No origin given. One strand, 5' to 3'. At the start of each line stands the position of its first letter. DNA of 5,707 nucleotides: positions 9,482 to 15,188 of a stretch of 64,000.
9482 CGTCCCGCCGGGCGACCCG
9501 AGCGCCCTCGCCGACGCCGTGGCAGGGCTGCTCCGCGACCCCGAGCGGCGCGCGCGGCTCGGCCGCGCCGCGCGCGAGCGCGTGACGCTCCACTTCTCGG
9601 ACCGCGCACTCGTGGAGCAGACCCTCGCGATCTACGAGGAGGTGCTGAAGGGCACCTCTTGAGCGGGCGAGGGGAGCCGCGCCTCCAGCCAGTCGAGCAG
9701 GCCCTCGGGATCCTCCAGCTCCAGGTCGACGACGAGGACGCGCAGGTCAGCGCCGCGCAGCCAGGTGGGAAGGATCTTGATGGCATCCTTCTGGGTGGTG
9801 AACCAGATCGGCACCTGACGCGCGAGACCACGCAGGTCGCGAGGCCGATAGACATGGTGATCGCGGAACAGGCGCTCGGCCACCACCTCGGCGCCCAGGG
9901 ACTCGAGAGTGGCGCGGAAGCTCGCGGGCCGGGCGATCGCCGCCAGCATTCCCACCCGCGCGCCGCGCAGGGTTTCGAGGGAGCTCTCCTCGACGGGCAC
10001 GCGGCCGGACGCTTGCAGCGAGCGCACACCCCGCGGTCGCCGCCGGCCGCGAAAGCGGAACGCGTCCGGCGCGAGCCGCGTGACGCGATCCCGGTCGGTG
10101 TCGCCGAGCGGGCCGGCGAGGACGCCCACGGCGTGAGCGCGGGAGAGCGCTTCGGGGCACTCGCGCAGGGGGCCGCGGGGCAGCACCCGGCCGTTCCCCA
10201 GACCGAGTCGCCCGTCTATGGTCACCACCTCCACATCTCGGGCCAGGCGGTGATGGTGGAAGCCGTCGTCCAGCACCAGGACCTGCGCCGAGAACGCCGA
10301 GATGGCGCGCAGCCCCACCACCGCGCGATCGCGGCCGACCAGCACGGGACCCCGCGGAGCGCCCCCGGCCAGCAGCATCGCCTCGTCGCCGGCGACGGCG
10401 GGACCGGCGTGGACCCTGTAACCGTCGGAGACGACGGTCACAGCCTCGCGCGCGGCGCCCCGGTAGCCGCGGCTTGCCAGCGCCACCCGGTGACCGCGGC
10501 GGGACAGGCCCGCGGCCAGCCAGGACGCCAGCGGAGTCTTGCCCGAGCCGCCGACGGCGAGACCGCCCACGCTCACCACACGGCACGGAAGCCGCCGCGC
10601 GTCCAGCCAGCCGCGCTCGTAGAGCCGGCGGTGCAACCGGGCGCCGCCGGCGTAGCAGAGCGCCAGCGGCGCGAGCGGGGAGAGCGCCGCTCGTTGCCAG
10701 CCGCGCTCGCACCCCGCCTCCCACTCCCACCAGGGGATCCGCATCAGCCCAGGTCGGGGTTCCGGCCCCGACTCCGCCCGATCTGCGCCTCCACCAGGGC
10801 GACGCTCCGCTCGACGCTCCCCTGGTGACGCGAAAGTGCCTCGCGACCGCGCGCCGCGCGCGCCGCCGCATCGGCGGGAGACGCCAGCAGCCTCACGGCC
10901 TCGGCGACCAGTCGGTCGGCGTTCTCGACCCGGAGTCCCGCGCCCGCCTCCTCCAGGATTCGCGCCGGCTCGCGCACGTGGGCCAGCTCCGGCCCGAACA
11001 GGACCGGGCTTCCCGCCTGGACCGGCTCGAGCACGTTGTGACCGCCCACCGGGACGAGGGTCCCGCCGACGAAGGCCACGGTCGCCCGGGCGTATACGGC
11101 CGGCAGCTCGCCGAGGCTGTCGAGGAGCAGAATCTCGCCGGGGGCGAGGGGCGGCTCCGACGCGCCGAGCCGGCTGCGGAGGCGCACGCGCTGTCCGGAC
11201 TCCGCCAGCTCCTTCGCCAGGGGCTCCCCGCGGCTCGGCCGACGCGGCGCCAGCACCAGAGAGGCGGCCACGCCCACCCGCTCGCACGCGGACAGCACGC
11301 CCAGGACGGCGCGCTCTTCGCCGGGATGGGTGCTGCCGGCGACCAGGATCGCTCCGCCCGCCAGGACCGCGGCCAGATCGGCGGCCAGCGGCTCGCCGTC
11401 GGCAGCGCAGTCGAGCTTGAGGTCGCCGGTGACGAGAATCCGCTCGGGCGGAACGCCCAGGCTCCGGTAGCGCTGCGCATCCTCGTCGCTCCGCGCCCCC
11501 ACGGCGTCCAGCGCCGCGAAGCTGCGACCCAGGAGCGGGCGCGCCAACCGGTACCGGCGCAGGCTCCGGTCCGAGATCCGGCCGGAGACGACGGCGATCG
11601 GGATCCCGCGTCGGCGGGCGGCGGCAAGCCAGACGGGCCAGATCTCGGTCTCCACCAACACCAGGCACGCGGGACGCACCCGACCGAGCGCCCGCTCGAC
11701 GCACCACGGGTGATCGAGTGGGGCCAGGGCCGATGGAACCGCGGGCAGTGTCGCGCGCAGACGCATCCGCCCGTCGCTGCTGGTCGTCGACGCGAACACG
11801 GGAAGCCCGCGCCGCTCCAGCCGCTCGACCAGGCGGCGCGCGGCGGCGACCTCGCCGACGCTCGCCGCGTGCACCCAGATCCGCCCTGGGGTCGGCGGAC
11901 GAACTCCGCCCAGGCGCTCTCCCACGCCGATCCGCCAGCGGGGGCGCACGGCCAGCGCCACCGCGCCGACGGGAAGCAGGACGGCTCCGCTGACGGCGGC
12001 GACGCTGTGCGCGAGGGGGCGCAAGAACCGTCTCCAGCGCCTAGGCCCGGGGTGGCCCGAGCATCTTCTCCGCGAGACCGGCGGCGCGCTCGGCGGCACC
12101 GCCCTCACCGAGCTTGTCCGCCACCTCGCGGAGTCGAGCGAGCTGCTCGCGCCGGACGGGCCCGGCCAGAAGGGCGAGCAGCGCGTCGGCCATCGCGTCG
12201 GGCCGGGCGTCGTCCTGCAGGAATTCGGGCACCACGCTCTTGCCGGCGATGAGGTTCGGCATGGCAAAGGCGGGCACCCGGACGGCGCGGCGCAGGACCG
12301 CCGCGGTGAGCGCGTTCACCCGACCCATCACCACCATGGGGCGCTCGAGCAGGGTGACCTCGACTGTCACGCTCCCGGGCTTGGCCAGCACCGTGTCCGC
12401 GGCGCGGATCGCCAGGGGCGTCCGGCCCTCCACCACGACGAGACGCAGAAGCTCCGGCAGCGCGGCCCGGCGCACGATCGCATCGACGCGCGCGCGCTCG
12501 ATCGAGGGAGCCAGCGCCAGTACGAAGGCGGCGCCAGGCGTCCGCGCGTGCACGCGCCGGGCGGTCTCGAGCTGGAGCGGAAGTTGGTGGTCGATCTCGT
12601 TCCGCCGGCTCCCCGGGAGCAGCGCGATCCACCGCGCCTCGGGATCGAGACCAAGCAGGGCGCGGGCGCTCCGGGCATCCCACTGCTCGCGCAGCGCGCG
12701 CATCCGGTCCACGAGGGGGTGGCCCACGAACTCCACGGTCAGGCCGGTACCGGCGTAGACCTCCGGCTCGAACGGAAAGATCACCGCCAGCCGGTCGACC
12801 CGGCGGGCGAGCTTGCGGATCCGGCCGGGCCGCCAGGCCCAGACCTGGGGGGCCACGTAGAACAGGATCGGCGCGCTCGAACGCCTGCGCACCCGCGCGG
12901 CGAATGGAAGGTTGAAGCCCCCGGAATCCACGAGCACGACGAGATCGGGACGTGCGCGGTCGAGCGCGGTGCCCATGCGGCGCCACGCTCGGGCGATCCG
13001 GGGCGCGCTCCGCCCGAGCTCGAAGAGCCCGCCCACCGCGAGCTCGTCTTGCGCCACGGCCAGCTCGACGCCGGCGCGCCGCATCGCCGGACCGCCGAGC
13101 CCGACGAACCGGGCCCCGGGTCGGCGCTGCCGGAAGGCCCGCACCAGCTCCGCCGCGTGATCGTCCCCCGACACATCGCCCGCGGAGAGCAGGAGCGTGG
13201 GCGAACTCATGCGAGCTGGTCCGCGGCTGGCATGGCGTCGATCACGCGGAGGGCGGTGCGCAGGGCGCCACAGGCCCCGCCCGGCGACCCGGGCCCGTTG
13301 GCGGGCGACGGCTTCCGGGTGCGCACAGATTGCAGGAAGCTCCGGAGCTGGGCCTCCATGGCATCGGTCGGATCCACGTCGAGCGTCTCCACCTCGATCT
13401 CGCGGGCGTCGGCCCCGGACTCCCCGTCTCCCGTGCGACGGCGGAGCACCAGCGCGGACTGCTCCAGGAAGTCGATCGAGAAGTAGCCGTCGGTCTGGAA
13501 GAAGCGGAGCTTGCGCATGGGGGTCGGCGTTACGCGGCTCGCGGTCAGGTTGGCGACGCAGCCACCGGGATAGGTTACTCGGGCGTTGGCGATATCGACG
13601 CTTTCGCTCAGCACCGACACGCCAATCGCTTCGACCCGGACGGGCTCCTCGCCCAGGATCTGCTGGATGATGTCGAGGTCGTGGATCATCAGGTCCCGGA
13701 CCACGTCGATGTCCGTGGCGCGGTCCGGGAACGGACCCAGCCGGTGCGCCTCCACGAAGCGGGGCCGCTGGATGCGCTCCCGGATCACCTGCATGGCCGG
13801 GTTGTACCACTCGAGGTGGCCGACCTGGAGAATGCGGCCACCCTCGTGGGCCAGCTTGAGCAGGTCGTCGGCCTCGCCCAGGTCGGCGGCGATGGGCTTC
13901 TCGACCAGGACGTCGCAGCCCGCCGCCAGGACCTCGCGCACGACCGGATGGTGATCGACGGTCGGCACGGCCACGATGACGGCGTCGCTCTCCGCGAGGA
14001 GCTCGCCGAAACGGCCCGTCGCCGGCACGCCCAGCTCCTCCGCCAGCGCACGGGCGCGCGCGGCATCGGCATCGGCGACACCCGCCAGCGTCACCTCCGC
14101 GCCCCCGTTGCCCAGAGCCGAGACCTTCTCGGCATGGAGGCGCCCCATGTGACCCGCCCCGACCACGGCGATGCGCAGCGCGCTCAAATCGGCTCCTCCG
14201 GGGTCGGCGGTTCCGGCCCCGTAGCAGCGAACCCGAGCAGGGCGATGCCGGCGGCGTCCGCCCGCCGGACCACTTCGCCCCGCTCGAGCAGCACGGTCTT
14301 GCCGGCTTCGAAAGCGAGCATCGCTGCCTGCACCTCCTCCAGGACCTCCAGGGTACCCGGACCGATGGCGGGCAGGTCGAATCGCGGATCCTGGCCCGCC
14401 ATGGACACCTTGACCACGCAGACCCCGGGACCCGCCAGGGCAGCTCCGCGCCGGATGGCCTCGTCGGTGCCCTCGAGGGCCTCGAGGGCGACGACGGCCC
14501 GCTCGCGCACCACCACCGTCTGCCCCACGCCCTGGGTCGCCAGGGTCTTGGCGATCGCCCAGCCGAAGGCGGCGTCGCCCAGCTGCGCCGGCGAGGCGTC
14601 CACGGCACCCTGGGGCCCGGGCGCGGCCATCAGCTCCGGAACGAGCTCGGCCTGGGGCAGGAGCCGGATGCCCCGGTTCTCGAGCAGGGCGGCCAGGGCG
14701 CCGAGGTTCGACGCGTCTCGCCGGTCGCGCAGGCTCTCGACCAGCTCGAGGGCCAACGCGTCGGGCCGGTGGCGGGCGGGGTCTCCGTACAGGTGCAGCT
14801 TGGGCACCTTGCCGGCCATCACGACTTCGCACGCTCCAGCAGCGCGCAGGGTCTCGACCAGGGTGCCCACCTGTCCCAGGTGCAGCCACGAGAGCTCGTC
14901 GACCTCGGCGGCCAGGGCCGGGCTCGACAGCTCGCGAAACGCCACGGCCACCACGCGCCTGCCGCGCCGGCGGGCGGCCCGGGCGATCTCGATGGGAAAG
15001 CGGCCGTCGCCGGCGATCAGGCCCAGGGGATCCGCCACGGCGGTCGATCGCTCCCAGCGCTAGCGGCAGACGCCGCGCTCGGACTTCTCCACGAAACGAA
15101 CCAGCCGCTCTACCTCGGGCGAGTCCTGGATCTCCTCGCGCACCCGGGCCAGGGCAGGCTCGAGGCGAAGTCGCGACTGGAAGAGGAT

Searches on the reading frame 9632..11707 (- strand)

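Call 105: search_protein_families(library=pfam, proteins=[window:9632-11707:-], max_evalue=0.0001)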
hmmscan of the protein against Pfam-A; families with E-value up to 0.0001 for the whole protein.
window:9632-11707:- (691 aa): 1 family
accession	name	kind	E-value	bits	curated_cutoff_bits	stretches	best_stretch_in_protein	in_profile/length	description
PF02606.20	LpxK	-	4.5e-77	259.8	27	1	344-678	4-327/328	Tetraacyldisaccharide-1-P 4'-kinase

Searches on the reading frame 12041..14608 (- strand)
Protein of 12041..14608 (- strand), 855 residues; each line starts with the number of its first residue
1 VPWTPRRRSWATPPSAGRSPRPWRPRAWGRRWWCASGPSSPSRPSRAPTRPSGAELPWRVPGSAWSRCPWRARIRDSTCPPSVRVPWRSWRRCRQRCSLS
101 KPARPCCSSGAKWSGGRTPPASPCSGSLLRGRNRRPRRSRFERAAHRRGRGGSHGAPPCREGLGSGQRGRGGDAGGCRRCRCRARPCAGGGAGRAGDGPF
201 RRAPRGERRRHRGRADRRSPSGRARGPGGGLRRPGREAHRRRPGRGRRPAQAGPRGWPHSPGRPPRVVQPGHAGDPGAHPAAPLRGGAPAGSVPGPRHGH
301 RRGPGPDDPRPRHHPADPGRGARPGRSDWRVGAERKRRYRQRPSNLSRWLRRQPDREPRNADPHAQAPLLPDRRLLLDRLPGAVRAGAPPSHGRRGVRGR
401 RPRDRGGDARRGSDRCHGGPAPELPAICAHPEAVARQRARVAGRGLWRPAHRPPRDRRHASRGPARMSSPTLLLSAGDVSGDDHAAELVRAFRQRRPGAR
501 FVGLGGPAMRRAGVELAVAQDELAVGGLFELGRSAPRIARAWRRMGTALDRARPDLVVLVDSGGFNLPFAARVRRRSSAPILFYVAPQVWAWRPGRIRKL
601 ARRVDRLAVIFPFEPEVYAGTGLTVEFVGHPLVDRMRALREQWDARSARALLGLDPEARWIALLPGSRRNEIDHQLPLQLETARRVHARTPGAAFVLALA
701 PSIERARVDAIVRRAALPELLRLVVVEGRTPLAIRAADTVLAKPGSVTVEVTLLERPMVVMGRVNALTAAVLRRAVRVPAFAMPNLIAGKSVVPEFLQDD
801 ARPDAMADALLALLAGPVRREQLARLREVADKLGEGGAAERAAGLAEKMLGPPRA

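Call 105: search_protein_families(library=pfam, proteins=[window:12041-14608:-], max_evalue=0.0001)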
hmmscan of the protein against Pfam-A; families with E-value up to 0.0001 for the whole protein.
window:12041-14608:- (855 aa): 1 family
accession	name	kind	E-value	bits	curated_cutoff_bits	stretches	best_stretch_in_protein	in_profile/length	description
PF02684.21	LpxB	-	3.3e-79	266.9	22.6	1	473-822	2-348/374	Lipid-A-disaccharide synthetase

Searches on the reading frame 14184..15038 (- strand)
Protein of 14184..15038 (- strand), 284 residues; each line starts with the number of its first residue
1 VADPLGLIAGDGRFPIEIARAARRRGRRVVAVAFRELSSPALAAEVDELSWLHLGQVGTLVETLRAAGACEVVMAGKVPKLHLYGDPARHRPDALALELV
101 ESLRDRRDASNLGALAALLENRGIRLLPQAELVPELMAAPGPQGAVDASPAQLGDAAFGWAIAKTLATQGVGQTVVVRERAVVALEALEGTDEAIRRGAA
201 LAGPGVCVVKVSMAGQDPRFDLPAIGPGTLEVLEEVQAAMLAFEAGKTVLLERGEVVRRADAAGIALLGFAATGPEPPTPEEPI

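Call 60: search_protein_families(library=pfam, proteins=[window:14184-15038:-], max_evalue=0.001)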
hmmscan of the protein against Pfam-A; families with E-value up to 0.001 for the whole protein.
window:14184-15038:- (284 aa): 2 families
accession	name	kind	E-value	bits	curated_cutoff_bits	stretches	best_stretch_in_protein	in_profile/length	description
PF06230.17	LpxI_C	-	2.5e-39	134.6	25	1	143-267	5-130/131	LpxI C-terminal domain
PF17930.7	LpxI_N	-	6.4e-35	120.4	25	1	5-136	2-129/129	LpxI N-terminal domain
